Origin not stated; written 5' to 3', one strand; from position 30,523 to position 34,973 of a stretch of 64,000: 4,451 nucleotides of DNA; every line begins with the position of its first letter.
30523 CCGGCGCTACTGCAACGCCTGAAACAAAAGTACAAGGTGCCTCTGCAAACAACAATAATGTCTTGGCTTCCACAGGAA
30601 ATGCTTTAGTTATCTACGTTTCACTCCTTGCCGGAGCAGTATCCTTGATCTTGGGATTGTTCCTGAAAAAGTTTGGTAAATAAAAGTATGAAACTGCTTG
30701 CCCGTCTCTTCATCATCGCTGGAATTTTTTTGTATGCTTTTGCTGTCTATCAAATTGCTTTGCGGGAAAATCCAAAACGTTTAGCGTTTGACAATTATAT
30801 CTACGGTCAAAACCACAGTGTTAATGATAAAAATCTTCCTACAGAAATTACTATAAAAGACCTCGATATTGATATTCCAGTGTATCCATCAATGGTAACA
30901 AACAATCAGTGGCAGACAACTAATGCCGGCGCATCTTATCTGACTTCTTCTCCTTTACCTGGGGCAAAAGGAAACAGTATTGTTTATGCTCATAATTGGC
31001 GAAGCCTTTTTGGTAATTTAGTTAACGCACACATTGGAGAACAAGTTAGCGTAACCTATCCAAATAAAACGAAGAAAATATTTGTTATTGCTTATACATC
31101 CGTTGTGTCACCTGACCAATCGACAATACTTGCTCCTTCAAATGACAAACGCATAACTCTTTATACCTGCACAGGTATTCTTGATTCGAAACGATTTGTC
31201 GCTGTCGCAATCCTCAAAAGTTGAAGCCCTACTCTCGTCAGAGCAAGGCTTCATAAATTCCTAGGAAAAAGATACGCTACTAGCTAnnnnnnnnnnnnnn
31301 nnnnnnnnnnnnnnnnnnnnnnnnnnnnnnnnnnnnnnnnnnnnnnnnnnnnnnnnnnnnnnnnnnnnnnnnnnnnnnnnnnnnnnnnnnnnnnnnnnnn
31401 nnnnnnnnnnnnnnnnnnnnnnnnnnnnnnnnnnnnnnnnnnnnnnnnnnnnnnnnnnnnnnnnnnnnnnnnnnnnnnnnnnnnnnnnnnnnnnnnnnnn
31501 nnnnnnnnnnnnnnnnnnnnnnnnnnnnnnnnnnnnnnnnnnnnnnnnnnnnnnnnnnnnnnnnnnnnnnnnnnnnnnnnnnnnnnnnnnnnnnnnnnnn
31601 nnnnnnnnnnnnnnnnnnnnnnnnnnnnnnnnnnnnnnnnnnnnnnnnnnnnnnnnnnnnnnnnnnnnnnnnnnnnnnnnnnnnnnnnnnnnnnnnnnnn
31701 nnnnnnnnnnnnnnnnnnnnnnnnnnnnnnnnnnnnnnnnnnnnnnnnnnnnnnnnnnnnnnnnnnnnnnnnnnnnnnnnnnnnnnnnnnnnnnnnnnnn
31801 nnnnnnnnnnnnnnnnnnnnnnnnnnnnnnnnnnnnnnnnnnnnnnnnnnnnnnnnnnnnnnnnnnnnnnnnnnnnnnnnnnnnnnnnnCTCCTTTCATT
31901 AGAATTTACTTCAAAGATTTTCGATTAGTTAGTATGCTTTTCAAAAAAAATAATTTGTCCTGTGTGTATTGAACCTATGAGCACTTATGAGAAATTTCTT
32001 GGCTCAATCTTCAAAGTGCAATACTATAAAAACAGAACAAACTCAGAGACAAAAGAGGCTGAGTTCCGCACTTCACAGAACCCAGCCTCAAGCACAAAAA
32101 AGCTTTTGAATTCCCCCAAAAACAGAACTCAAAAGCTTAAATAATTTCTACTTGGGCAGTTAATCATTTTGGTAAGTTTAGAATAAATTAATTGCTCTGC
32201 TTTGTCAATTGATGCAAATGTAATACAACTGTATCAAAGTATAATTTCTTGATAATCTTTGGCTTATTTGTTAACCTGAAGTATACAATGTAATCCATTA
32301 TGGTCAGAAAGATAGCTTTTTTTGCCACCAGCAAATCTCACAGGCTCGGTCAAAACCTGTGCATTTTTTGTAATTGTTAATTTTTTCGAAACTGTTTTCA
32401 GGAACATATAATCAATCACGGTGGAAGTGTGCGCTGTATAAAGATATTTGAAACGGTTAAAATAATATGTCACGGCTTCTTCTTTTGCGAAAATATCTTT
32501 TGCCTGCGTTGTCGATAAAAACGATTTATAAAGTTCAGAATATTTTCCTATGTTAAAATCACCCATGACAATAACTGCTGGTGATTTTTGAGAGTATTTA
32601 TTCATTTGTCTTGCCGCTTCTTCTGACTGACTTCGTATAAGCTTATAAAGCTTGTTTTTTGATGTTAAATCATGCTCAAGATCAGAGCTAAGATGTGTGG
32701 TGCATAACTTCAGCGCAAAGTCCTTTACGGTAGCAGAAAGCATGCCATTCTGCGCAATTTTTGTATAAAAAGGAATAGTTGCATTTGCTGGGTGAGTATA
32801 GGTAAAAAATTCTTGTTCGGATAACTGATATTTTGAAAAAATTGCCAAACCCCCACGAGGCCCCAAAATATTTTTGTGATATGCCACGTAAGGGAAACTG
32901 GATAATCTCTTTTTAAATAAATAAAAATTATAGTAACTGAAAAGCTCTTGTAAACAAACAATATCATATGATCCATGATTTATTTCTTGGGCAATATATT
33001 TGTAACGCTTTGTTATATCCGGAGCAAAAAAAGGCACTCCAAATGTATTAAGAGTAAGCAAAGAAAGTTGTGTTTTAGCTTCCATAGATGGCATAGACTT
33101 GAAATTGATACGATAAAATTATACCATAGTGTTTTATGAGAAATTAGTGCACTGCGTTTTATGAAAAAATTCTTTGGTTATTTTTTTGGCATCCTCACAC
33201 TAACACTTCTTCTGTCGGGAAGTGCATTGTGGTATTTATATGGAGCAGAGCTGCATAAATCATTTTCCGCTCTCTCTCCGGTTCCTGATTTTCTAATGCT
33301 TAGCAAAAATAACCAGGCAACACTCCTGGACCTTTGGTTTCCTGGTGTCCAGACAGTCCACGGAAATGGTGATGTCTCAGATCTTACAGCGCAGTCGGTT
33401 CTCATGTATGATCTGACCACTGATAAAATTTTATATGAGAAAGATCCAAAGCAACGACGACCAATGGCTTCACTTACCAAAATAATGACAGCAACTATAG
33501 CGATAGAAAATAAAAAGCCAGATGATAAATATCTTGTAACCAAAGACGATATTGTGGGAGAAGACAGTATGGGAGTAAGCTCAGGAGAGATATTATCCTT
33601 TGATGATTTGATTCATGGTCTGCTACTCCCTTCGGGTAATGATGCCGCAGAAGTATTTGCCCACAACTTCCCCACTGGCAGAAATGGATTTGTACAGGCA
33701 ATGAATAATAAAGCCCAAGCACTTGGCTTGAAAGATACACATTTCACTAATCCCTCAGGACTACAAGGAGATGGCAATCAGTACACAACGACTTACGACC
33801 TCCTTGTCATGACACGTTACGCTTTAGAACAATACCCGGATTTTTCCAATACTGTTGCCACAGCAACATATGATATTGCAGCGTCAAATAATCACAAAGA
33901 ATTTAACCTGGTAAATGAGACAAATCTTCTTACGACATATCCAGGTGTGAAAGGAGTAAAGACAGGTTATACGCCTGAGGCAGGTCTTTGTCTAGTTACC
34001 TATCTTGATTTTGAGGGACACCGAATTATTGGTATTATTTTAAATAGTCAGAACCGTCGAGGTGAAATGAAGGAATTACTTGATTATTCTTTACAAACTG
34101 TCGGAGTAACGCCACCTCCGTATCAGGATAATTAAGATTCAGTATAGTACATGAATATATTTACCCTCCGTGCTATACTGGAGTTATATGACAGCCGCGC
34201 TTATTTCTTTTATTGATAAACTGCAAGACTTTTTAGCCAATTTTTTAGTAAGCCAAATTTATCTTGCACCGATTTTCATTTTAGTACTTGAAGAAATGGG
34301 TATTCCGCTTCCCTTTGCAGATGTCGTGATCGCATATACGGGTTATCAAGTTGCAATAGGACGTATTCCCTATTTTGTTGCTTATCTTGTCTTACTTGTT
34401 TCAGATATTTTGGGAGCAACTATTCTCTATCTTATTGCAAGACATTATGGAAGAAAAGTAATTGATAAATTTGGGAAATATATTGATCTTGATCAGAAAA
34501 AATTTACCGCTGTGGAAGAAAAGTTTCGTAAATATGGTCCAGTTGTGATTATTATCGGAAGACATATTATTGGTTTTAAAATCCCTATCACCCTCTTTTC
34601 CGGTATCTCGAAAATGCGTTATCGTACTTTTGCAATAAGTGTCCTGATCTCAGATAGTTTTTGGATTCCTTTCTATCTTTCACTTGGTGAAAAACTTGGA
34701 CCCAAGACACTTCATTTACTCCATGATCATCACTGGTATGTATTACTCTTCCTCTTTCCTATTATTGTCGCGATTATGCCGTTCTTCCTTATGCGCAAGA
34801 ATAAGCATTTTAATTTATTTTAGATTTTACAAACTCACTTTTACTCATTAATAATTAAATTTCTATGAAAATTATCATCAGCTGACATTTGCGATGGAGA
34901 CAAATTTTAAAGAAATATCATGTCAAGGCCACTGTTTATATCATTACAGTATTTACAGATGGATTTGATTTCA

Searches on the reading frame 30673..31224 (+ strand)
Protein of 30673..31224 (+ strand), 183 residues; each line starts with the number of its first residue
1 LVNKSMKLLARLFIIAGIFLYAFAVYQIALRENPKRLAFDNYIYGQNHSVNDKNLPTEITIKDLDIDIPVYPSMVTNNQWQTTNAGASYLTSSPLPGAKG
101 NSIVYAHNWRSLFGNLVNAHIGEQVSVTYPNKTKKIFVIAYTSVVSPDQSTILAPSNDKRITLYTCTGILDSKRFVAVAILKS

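Call 16: search_protein_families(library=pfam, proteins=[window:30673-31224:+], max_evalue=0.01)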
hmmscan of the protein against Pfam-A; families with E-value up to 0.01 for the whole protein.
window:30673-31224:+ (183 aa): 1 family
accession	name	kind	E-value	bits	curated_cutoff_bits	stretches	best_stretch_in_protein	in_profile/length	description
PF04203.18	Sortase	-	9.8e-19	67.8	26.6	1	59-179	1-122/125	Sortase domain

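Call 86: search_protein_families(library=ncbifam, proteins=[window:30673-31224:+], max_evalue=0.001)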
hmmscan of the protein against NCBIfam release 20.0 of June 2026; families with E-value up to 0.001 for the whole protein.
window:30673-31224:+ (183 aa): 7 families
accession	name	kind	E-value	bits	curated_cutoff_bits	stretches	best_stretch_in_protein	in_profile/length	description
NF033745.1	class_C_sortase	subfamily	1.7e-10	41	160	1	43-169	81-207/220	class C sortase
TIGR01076.1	sortase_fam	subfamily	2.5e-08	33.8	39.35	1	59-174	3-120/136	sortase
TIGR03784.1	marine_sortase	equivalog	3.8e-08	33.2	158.25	1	86-166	77-156/174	class GN sortase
NF033748.1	class_F_sortase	subfamily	2.3e-07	30.5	166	1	52-173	7-140/155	class F sortase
NF033746.1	class_D_sortase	subfamily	2.4e-07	30.7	165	1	57-166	11-114/135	class D sortase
NF058671.1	sortase_SrtD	exception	3.6e-07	30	140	1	52-166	60-168/187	class D sortase, LPxTATN-specific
NF033747.1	class_E_sortase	subfamily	1.2e-05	25.2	160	1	74-179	87-203/211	class E sortase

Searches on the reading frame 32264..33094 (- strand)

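Call 16: search_protein_families(library=pfam, proteins=[window:32264-33094:-], max_evalue=0.01)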
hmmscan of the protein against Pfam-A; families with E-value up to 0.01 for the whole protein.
window:32264-33094:- (276 aa): 1 family
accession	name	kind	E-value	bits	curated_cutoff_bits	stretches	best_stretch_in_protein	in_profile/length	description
PF03372.29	Exo_endo_phos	-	2.7e-13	50.6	24.5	1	14-265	2-225/225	Endonuclease/Exonuclease/phosphatase family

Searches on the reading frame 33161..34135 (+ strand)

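Call 16: search_protein_families(library=pfam, proteins=[window:33161-34135:+], max_evalue=0.01)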
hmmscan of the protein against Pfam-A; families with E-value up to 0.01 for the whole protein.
window:33161-34135:+ (324 aa): 2 families
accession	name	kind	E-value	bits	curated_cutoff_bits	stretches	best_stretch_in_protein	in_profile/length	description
PF00768.25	Peptidase_S11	-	8e-50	170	27.6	1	73-297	8-238/239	D-alanyl-D-alanine carboxypeptidase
PF13354.11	Beta-lactamase2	-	0.00012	21.9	22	1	79-211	1-136/214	Beta-lactamase enzyme family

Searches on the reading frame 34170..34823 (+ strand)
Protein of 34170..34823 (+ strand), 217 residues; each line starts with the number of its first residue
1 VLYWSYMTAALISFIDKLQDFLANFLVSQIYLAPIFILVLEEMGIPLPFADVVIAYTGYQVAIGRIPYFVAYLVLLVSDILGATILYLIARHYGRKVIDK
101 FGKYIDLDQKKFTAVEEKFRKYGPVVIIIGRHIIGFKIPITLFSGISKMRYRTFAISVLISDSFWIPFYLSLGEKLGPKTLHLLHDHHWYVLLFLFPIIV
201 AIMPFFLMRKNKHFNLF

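Call 74: search_protein_families(library=pfam, proteins=[window:34170-34823:+], max_evalue=0.001)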
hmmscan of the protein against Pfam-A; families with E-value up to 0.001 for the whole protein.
window:34170-34823:+ (217 aa): 1 family
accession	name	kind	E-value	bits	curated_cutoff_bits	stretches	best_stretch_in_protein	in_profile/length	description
PF09335.16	VTT_dom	-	5.2e-16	59.7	33.9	1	54-174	7-122/123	VTT domain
